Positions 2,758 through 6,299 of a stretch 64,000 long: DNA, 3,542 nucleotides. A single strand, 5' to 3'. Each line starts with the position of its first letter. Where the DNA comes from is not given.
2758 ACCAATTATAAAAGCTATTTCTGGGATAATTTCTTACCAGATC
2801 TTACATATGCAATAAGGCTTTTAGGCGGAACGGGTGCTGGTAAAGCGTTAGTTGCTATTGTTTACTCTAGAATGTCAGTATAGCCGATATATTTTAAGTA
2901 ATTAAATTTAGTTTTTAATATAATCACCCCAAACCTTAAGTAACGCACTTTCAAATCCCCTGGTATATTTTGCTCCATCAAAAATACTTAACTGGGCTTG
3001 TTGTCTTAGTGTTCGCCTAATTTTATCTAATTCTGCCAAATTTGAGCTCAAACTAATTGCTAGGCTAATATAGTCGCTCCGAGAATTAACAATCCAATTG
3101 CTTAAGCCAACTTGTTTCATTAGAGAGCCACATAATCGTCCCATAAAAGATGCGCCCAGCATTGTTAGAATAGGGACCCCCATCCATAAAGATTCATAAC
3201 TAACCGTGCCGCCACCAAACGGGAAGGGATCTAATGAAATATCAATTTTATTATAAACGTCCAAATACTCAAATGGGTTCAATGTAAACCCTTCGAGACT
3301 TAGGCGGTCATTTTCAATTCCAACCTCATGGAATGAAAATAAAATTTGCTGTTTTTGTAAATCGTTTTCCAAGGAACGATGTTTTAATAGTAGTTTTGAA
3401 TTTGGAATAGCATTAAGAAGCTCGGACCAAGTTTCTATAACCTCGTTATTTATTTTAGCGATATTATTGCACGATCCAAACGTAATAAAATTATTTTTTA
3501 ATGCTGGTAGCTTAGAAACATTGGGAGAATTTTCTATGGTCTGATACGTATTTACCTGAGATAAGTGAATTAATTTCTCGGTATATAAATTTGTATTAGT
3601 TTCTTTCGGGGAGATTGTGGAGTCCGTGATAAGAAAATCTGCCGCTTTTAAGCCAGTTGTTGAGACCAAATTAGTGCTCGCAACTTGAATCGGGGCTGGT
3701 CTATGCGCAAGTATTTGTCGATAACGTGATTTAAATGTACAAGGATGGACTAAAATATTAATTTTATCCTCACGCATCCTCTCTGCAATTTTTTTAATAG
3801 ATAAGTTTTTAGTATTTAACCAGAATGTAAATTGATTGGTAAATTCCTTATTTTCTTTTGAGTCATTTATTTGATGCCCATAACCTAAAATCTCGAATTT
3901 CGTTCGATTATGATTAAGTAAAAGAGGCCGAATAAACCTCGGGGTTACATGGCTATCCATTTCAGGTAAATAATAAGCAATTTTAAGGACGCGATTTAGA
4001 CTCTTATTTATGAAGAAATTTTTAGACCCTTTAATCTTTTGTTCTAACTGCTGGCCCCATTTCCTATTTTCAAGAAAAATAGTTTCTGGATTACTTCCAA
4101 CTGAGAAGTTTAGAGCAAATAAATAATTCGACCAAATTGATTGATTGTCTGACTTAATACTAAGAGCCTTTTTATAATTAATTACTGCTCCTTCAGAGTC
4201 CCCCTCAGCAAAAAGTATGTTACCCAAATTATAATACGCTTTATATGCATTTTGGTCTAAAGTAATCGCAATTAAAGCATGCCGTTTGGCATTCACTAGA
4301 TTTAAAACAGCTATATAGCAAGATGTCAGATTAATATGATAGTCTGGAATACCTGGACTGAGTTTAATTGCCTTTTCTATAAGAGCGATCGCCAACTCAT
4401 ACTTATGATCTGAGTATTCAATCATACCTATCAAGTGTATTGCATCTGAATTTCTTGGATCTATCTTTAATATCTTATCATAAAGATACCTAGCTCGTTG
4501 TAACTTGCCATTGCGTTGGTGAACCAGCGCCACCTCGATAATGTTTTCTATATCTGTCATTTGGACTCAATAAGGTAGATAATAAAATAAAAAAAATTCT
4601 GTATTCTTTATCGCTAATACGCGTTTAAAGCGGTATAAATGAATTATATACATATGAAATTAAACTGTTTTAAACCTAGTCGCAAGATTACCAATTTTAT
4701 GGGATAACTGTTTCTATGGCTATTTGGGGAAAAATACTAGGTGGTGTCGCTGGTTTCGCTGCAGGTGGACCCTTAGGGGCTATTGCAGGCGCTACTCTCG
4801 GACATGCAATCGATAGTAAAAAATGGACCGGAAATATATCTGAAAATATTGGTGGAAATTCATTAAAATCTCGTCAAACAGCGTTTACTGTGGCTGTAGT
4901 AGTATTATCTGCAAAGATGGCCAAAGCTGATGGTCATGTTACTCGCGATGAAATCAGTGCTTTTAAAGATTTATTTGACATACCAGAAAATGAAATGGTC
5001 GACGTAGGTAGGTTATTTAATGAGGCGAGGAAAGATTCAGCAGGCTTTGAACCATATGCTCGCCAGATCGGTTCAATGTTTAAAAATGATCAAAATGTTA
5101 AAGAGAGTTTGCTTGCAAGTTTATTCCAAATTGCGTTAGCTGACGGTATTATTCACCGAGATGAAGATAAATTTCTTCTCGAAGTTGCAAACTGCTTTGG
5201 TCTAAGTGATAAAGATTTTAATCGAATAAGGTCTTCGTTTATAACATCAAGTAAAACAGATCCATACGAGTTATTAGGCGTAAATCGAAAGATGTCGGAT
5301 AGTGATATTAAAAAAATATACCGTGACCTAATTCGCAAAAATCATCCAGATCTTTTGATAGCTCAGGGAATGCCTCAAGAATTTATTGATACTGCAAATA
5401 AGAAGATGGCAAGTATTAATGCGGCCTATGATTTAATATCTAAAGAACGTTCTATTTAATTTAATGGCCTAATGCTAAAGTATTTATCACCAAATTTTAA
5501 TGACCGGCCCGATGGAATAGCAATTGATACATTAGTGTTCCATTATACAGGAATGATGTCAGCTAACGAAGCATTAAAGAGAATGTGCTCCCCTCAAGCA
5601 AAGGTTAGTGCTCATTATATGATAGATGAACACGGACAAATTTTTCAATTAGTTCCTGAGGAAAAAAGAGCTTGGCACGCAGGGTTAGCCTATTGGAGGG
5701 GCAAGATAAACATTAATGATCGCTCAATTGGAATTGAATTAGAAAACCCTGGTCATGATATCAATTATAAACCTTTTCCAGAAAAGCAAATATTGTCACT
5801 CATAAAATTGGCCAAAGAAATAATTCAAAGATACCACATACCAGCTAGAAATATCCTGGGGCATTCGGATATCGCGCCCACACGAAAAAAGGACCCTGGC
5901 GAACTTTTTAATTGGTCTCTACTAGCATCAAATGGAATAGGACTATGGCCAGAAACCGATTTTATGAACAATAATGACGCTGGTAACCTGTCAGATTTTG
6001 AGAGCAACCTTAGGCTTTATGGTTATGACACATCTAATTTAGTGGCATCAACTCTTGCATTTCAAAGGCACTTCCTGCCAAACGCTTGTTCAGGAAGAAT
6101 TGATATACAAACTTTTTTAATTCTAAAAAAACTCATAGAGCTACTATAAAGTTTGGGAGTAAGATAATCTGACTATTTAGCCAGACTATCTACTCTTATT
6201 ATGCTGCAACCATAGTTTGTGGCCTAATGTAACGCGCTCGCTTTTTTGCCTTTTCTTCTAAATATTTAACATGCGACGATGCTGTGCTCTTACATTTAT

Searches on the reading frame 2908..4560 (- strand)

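Call 45: search_protein_families(library=pfam, proteins=[window:2908-4560:-], max_evalue=0.00001)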
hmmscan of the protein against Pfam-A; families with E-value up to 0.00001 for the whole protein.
window:2908-4560:- (550 aa): 12 families
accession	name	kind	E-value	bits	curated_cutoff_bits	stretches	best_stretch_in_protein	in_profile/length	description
PF13844.12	Glyco_transf_41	-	4.1e-32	111.6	25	2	354-534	364-541/543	Glycosyl transferase family 41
PF07719.23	TPR_2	-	2.2e-16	59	27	0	107-139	2-34/34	Tetratricopeptide repeat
PF00515.34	TPR_1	-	5.3e-15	55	27.8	1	107-139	2-34/34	Tetratricopeptide repeat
PF13181.12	TPR_8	-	1.9e-11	43.6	25.7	1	106-139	1-34/34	Tetratricopeptide repeat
PF13414.12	TPR_11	-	5.8e-11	42.3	26.8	0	113-145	1-33/42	TPR repeat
PF13431.12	TPR_17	-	6.2e-11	42.1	24.4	0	98-125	5-32/34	Tetratricopeptide repeat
PF13428.12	TPR_14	-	4.2e-08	33.5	23.5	0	10-42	7-39/44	Tetratricopeptide repeat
PF14559.12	TPR_19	-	7.1e-08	33.1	25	0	17-41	4-28/68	Tetratricopeptide repeat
PF23914.1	TPR_CcmH_CycH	-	7.2e-08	32.9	42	0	10-67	93-150/158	Cytochrome c-type biogenesis protein H TPR domain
PF13432.12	TPR_16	-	8.4e-08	33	32.7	0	11-70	4-63/65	Tetratricopeptide repeat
PF13424.12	TPR_12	-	9.5e-08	32.6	30.1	0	9-67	8-74/77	Tetratricopeptide repeat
PF12895.13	ANAPC3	-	4.6e-06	27.2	27.2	0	17-84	2-68/82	Anaphase-promoting complex, cyclosome, subunit 3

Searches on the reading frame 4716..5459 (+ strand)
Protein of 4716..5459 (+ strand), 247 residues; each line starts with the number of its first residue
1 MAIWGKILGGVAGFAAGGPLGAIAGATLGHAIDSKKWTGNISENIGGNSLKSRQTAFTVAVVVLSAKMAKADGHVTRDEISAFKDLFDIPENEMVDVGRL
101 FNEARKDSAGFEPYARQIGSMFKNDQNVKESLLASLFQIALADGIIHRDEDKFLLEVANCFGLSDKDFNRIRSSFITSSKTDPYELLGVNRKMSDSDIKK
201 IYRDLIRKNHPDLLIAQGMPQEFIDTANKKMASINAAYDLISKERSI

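Call 45: search_protein_families(library=pfam, proteins=[window:4716-5459:+], max_evalue=0.00001)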
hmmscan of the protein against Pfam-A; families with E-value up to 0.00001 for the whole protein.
window:4716-5459:+ (247 aa): 2 families
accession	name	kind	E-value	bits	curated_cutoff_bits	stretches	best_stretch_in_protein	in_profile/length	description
PF05099.18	TerB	-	3.4e-29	101.9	24.4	1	59-172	2-117/118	Tellurite resistance protein TerB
PF00226.36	DnaJ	-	1.1e-11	45.1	27.8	1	182-245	1-57/63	DnaJ domain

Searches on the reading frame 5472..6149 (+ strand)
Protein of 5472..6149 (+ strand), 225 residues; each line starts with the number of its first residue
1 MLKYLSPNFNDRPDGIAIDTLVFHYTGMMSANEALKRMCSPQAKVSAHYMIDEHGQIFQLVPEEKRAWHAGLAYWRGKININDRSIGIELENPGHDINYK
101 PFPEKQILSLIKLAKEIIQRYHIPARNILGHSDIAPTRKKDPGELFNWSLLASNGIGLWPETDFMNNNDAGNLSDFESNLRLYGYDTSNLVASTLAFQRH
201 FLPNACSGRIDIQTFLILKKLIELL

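Call 45: search_protein_families(library=pfam, proteins=[window:5472-6149:+], max_evalue=0.00001)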
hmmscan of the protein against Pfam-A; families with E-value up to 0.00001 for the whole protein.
window:5472-6149:+ (225 aa): 1 family
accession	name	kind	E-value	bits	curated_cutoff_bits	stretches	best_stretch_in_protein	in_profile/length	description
PF01510.30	Amidase_2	-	1.7e-38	132.3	26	1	17-144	4-131/131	N-acetylmuramoyl-L-alanine amidase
